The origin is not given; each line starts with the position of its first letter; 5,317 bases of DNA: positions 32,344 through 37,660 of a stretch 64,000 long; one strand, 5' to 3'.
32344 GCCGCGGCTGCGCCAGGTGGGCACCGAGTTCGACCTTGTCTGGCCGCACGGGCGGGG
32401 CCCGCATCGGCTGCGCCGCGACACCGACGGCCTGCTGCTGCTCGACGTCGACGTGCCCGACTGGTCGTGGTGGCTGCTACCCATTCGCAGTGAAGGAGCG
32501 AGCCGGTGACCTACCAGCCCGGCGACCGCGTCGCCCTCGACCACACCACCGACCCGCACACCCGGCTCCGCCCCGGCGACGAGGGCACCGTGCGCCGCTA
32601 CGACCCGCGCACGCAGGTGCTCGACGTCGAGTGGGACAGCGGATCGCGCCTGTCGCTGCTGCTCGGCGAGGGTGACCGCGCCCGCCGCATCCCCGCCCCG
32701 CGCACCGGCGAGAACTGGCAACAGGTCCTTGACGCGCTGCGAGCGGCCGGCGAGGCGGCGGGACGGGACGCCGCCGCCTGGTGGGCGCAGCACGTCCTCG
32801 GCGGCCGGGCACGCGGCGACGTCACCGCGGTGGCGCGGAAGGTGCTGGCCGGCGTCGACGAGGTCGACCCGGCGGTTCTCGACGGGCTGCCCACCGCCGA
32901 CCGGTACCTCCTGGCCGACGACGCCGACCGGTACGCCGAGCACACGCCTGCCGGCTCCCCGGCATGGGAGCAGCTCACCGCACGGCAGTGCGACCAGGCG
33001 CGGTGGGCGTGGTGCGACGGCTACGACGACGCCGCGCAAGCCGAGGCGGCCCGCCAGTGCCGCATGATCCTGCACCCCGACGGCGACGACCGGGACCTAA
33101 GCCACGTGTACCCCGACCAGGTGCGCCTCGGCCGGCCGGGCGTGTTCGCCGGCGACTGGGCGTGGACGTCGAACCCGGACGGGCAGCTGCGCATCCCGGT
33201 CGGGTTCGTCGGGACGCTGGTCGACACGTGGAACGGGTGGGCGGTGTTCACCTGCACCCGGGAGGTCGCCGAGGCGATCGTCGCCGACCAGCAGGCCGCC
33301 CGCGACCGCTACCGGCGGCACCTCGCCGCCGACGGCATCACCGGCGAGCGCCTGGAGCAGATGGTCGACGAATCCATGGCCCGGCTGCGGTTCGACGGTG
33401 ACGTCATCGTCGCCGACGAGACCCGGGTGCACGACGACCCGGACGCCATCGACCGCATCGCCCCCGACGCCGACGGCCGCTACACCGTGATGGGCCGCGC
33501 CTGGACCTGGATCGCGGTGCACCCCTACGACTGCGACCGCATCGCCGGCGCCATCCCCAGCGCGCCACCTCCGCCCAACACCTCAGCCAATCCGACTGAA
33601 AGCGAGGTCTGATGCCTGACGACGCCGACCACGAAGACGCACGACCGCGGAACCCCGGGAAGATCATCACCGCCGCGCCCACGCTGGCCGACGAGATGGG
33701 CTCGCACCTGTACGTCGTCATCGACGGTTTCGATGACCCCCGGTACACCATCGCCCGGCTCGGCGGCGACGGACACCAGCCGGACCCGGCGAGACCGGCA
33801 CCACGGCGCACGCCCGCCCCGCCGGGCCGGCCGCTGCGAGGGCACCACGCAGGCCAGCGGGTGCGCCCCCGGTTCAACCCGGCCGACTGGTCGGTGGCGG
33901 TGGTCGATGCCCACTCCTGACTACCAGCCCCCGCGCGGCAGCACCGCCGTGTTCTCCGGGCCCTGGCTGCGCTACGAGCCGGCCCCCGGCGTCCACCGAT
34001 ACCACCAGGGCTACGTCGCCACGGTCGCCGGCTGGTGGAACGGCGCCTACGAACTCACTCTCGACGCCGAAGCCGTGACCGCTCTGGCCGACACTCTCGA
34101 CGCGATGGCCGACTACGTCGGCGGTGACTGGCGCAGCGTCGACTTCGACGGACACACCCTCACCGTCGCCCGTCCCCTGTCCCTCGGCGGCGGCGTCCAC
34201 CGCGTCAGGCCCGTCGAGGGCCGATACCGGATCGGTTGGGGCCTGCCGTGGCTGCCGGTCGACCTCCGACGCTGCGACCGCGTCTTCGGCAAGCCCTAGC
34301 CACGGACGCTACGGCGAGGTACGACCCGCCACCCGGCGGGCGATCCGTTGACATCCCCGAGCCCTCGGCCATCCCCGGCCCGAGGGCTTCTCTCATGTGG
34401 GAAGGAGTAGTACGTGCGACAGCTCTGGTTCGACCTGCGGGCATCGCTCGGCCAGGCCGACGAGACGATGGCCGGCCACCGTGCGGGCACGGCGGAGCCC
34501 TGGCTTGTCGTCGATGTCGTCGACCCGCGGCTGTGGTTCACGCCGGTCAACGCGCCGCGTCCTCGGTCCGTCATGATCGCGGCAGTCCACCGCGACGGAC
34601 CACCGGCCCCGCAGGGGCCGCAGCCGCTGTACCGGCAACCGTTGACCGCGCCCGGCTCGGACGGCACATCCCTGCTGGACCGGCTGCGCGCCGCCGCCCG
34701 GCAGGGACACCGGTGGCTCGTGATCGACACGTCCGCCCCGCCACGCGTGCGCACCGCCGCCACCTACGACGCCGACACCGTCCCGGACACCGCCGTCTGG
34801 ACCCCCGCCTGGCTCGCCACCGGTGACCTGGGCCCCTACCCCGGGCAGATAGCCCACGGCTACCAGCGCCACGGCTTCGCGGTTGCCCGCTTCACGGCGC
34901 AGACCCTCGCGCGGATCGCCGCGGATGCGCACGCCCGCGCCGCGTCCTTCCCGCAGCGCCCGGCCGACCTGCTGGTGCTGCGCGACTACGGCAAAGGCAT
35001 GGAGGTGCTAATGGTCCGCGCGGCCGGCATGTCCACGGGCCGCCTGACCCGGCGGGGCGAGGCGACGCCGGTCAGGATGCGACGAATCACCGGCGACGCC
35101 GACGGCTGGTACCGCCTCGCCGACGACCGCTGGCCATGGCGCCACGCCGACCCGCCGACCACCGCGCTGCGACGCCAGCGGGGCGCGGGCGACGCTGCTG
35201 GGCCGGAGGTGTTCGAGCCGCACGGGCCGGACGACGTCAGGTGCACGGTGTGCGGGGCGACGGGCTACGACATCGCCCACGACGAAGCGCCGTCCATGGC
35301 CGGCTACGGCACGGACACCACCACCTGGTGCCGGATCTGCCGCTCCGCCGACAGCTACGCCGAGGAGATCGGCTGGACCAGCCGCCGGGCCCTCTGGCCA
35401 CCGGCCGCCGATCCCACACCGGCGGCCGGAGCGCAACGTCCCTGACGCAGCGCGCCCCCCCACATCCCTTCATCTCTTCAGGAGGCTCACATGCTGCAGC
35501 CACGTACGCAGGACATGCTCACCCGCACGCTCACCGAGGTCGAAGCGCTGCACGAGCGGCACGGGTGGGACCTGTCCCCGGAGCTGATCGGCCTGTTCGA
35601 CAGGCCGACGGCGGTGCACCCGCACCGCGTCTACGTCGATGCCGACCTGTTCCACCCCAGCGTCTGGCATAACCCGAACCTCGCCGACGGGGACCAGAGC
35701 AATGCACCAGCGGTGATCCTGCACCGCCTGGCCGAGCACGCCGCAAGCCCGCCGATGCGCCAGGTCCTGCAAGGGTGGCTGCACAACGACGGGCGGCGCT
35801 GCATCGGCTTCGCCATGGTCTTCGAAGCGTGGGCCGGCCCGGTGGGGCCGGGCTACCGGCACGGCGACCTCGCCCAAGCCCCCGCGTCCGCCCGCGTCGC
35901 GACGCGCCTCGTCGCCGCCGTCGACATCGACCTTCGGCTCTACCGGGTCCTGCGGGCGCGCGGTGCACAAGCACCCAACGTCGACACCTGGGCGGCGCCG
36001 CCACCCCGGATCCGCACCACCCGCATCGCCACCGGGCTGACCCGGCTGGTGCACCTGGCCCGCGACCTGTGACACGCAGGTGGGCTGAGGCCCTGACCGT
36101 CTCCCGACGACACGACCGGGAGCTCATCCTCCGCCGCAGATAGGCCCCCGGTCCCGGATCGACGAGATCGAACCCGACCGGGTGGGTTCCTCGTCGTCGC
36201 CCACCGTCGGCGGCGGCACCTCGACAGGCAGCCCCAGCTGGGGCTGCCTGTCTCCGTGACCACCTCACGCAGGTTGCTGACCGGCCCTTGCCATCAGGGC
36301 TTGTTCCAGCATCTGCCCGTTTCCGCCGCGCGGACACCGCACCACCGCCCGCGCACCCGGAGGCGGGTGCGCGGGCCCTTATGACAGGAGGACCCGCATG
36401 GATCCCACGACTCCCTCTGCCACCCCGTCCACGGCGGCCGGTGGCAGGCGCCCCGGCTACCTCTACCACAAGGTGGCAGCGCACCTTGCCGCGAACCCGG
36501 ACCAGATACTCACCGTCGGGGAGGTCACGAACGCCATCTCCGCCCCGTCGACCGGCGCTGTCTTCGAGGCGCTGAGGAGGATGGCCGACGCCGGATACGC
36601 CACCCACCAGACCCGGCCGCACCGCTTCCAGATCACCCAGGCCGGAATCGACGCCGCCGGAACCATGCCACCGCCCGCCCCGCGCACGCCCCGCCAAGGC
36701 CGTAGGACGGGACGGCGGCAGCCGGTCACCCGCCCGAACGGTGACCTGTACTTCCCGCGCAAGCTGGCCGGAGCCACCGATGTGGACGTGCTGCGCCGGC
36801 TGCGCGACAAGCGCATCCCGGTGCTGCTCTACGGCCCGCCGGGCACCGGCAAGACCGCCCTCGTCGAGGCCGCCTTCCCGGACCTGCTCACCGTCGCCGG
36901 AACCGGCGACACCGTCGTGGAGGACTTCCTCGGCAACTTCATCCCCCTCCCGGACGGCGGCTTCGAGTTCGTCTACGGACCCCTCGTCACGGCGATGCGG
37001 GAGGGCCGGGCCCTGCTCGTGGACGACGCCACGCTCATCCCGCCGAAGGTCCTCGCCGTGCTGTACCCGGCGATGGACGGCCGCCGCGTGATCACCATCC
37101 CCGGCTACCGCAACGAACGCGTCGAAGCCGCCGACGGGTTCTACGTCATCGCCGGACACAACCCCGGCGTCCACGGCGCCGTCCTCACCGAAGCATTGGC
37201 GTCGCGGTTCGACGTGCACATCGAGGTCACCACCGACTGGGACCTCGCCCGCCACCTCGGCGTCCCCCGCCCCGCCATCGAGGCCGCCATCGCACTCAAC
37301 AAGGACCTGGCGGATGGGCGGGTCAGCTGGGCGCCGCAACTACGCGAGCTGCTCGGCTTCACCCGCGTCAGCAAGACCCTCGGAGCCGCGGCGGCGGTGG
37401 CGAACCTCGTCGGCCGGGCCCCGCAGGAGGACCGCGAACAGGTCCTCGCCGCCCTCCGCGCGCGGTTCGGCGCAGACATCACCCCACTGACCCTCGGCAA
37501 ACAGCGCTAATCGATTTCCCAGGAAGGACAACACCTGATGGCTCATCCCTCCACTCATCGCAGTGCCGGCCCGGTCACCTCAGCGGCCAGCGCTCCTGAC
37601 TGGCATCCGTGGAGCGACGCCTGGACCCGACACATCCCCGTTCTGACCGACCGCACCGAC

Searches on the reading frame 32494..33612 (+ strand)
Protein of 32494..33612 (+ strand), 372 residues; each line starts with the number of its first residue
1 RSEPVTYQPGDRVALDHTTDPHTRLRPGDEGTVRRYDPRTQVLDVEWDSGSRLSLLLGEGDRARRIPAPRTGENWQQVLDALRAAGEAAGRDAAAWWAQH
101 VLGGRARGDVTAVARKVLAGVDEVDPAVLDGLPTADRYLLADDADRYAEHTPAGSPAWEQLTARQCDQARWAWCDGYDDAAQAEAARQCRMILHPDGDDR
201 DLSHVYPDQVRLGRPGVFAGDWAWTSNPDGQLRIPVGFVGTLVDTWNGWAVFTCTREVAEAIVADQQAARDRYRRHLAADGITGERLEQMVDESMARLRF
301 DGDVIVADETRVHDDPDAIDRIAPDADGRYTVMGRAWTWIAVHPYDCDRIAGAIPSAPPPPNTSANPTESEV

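Call 19: search_protein_families(library=pfam, proteins=[window:32494-33612:+], max_evalue=0.001)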
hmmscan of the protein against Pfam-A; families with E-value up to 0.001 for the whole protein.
window:32494-33612:+ (372 aa): 1 family
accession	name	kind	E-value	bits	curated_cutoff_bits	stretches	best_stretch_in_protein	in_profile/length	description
PF14192.12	DUF4314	-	2.8e-11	43.6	27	1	6-64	11-67/69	Domain of unknown function (DUF4314)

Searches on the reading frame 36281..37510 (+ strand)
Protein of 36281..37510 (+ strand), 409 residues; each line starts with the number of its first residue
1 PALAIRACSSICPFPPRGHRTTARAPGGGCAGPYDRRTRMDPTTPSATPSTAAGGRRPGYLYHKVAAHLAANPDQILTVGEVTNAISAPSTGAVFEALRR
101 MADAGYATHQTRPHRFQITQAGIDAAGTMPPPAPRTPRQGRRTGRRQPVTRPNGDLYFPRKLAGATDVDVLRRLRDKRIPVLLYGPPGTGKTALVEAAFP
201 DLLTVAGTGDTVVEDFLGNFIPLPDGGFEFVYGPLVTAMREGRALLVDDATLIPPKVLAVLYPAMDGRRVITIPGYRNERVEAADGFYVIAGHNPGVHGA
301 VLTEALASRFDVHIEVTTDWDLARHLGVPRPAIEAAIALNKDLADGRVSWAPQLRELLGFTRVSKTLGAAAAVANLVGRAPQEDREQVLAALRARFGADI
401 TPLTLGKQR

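Call 20: search_protein_families(library=pfam, proteins=[window:36281-37510:+], max_evalue=0.001)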
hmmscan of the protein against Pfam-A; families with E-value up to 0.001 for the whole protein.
window:36281-37510:+ (409 aa): 5 families
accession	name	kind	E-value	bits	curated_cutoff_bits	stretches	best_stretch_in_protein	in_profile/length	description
PF07728.20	AAA_5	-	3.5e-20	72.9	22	1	180-310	1-139/139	AAA domain (dynein-related subfamily)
PF07726.17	AAA_3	-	5.7e-06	26.7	27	1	181-310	2-129/131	ATPase family associated with various cellular activities (AAA)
PF13191.12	AAA_16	-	1.8e-05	25.7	32.6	1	170-203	15-49/167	AAA ATPase domain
PF00004.35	AAA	-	3e-05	24.9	21.2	1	181-199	1-19/131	ATPase family associated with various cellular activities (AAA)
PF05496.18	RuvB_N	-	0.0002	21.6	27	0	180-196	35-51/159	Holliday junction DNA helicase RuvB P-loop domain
